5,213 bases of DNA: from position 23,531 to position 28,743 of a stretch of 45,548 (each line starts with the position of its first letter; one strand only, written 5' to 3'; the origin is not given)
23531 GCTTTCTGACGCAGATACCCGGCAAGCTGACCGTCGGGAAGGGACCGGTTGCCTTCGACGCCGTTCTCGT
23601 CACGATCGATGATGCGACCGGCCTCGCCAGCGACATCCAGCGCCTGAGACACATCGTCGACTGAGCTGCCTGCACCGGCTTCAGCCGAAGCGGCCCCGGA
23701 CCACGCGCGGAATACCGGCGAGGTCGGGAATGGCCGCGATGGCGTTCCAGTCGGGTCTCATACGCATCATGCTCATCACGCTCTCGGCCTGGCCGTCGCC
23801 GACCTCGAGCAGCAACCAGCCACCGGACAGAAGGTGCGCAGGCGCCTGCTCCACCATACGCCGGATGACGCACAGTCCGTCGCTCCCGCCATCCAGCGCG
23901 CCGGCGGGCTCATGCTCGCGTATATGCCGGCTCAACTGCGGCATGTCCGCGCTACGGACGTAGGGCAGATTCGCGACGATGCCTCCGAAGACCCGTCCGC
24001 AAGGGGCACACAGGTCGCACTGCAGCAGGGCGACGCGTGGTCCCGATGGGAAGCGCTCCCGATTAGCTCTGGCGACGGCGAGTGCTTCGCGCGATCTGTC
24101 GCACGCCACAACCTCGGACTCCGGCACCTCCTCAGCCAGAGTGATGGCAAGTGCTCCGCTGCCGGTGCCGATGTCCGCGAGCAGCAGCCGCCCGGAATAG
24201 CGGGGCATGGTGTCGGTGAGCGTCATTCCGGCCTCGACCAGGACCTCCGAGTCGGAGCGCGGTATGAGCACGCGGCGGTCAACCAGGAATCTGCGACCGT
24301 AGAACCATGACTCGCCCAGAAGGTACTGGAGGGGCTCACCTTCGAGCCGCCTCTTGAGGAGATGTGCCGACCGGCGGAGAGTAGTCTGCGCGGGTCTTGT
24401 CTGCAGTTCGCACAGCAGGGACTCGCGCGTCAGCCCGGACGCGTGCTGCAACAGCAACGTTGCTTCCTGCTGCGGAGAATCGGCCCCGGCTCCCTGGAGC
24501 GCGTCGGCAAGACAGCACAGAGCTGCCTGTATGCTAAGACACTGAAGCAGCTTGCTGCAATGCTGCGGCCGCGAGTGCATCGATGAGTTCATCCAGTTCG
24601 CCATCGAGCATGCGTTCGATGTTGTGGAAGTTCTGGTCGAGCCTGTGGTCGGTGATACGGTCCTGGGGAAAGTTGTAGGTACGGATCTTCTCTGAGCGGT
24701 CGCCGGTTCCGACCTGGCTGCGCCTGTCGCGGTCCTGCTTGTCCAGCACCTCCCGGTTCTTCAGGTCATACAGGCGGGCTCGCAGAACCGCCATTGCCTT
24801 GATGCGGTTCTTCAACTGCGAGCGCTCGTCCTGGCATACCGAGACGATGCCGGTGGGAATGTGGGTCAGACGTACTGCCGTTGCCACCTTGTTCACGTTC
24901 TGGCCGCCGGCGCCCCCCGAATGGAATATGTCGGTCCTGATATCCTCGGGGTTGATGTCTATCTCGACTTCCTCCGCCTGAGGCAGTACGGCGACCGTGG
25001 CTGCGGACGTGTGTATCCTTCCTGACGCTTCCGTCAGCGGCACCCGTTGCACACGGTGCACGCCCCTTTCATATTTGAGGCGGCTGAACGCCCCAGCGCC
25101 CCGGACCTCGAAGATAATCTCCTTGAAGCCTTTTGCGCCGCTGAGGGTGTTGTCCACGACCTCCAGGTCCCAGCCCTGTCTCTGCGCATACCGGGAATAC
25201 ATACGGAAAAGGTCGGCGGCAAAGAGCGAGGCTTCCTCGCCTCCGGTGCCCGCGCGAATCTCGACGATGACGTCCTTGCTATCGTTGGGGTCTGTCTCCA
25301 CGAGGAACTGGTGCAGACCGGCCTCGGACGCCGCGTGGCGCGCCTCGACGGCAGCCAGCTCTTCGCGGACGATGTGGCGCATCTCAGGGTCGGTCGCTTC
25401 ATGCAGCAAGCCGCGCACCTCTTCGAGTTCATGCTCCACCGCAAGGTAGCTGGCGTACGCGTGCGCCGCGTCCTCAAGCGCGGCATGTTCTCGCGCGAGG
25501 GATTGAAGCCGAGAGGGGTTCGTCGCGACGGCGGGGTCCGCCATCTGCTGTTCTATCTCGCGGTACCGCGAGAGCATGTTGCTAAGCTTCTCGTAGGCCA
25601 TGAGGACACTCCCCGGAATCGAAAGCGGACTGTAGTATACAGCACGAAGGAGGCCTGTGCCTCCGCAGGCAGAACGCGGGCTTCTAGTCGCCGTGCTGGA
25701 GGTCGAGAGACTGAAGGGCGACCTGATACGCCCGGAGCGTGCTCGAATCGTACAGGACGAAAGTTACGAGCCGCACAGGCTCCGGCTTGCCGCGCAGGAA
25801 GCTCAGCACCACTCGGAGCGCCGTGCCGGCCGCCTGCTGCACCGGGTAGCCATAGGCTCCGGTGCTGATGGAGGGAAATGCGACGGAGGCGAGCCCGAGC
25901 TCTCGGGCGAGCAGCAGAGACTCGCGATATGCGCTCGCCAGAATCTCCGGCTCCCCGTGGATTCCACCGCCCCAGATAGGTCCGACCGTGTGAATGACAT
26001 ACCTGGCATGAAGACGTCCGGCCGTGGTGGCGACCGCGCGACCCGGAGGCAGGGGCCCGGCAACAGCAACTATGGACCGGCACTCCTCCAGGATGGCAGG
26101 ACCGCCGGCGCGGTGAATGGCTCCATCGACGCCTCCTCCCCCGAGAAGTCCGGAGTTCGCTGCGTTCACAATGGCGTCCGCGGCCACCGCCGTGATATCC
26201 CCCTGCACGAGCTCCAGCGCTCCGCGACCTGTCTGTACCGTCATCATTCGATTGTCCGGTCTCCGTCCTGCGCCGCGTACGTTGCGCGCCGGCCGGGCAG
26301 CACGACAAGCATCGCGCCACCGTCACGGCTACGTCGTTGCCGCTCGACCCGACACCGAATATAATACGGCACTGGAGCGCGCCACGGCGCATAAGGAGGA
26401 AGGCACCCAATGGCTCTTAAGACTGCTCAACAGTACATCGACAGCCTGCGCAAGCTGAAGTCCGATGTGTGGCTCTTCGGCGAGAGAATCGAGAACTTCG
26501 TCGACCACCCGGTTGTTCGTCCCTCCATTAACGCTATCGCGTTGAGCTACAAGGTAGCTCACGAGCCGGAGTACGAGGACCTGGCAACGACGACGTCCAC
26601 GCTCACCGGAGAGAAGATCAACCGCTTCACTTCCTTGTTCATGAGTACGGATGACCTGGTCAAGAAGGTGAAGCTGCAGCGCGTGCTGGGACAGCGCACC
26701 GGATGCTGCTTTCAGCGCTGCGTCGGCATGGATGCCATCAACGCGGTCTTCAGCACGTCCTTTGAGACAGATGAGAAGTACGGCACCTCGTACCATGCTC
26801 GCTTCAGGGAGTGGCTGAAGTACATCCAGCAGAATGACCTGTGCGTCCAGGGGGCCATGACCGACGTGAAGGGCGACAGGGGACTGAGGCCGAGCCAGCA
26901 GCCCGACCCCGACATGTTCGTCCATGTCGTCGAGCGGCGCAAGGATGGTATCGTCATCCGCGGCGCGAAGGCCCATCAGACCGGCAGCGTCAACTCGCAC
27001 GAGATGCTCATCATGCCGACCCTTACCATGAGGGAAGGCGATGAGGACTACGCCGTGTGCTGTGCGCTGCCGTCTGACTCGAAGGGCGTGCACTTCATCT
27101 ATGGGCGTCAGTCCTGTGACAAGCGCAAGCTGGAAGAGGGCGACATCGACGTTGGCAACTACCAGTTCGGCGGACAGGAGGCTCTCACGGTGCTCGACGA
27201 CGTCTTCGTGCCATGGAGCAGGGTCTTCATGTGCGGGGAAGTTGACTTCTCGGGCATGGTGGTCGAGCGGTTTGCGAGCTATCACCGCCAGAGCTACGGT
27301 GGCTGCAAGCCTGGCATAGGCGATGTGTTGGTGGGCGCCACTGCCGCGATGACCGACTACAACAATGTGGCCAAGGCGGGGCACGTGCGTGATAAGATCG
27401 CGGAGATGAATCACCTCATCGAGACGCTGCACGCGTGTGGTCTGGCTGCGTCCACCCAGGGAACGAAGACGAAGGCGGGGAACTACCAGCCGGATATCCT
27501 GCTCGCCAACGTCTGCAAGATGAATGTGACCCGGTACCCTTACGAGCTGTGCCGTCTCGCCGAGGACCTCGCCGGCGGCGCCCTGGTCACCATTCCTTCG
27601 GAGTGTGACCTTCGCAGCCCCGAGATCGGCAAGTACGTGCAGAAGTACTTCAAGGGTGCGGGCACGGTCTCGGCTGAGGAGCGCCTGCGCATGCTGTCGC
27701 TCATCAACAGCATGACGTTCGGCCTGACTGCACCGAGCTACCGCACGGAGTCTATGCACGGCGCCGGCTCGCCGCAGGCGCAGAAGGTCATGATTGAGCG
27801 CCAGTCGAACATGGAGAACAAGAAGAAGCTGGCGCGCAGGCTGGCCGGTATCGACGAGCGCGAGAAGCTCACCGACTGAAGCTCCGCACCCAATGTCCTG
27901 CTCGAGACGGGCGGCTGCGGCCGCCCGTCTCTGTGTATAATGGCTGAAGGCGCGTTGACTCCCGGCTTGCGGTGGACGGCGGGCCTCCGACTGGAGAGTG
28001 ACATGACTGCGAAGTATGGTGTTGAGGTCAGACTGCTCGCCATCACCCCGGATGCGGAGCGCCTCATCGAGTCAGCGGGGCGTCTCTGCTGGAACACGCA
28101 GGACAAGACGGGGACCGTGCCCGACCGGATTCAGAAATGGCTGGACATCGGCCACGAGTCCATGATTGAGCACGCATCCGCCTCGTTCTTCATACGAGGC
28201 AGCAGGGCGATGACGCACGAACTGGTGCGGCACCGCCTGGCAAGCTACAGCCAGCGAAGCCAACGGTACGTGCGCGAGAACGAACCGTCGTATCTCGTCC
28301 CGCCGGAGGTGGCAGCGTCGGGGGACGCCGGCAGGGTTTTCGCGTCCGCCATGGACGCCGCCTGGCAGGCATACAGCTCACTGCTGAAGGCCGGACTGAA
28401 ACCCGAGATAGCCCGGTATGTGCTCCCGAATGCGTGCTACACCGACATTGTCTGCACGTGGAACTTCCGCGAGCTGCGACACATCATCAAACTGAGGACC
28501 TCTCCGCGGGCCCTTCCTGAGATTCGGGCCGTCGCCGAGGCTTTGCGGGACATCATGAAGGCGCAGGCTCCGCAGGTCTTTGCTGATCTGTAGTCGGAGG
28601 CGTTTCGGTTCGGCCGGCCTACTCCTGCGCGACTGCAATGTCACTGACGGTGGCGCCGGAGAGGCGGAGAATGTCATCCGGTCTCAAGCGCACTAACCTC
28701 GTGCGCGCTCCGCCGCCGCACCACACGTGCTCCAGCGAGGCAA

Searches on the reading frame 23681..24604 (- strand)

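Call 19: search_protein_families(library=pfam, proteins=[window:23681-24604:-], max_evalue=0.0001)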
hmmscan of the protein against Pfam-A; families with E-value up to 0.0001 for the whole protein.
window:23681-24604:- (307 aa): 8 families
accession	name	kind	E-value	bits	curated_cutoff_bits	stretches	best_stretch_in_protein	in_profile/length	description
PF17827.6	PrmC_N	-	8.6e-15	55.5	23.4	1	33-97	7-71/71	PrmC N-terminal domain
PF05175.20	MTS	-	2.8e-10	40.5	23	1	142-218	35-111/170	Methyltransferase small domain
PF13649.12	Methyltransf_25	-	7.3e-09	36.7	27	1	144-229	3-90/97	Methyltransferase domain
PF13847.12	Methyltransf_31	-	4.7e-07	30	27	1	144-197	9-62/145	Methyltransferase domain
PF08242.18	Methyltransf_12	-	2.4e-06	28.6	30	1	144-227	2-87/98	Methyltransferase domain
PF02390.23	Methyltransf_4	-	1.8e-05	24.7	24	0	140-177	3-40/173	Putative methyltransferase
PF24675.1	NpmA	-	3.7e-05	23.6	60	0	141-178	26-63/214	16S rRNA (adenine(1408)-N(1))-methyltransferase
PF06325.19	PrmA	-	8.9e-05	22.5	22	0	142-212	165-233/296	Ribosomal protein L11 methyltransferase (PrmA)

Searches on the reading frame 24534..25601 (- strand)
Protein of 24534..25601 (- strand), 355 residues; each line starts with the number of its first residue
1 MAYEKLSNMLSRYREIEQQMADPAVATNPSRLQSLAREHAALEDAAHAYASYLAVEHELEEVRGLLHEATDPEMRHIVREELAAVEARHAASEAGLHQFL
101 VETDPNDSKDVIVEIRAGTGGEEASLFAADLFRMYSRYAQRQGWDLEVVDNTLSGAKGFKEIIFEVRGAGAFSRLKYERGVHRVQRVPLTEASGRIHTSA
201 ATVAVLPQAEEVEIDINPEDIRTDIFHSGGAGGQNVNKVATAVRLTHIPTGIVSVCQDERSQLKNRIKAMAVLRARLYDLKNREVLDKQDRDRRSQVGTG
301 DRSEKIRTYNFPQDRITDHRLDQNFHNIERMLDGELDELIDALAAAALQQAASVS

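Call 19: search_protein_families(library=pfam, proteins=[window:24534-25601:-], max_evalue=0.0001)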
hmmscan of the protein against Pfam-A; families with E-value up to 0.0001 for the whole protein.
window:24534-25601:- (355 aa): 2 families
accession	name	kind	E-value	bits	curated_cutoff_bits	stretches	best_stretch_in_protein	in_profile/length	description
PF03462.23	PCRF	-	8.1e-69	231.8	24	1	11-203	3-194/194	PCRF domain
PF00472.26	RF-1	-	2.9e-41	140.5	35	1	210-320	1-116/116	RF-1 domain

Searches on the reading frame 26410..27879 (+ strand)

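Call 19: search_protein_families(library=pfam, proteins=[window:26410-27879:+], max_evalue=0.0001)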
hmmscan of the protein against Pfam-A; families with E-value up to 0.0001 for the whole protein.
window:26410-27879:+ (489 aa): 2 families
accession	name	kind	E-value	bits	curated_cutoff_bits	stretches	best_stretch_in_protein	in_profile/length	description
PF11794.13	HpaB_N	-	2.1e-102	342.8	35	1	5-274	1-270/270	4-hydroxyphenylacetate 3-hydroxylase N terminal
PF03241.18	HpaB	-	2.2e-66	223.3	25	1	282-480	2-202/202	4-hydroxyphenylacetate 3-hydroxylase C terminal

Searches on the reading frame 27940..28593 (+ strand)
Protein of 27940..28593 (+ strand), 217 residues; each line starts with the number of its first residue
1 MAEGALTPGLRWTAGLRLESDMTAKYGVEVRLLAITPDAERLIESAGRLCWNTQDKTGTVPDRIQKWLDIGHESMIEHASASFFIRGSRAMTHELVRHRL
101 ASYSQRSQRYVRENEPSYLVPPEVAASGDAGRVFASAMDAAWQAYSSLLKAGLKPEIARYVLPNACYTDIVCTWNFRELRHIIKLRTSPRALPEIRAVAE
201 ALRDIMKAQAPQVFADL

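Call 18: search_protein_families(library=pfam, proteins=[window:27940-28593:+], max_evalue=0.0001)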
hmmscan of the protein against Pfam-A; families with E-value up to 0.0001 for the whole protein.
window:27940-28593:+ (217 aa): 1 family
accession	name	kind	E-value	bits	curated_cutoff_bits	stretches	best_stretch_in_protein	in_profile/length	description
PF02511.20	Thy1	-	6.5e-59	199.4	24.8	1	31-212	1-191/191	Thymidylate synthase complementing protein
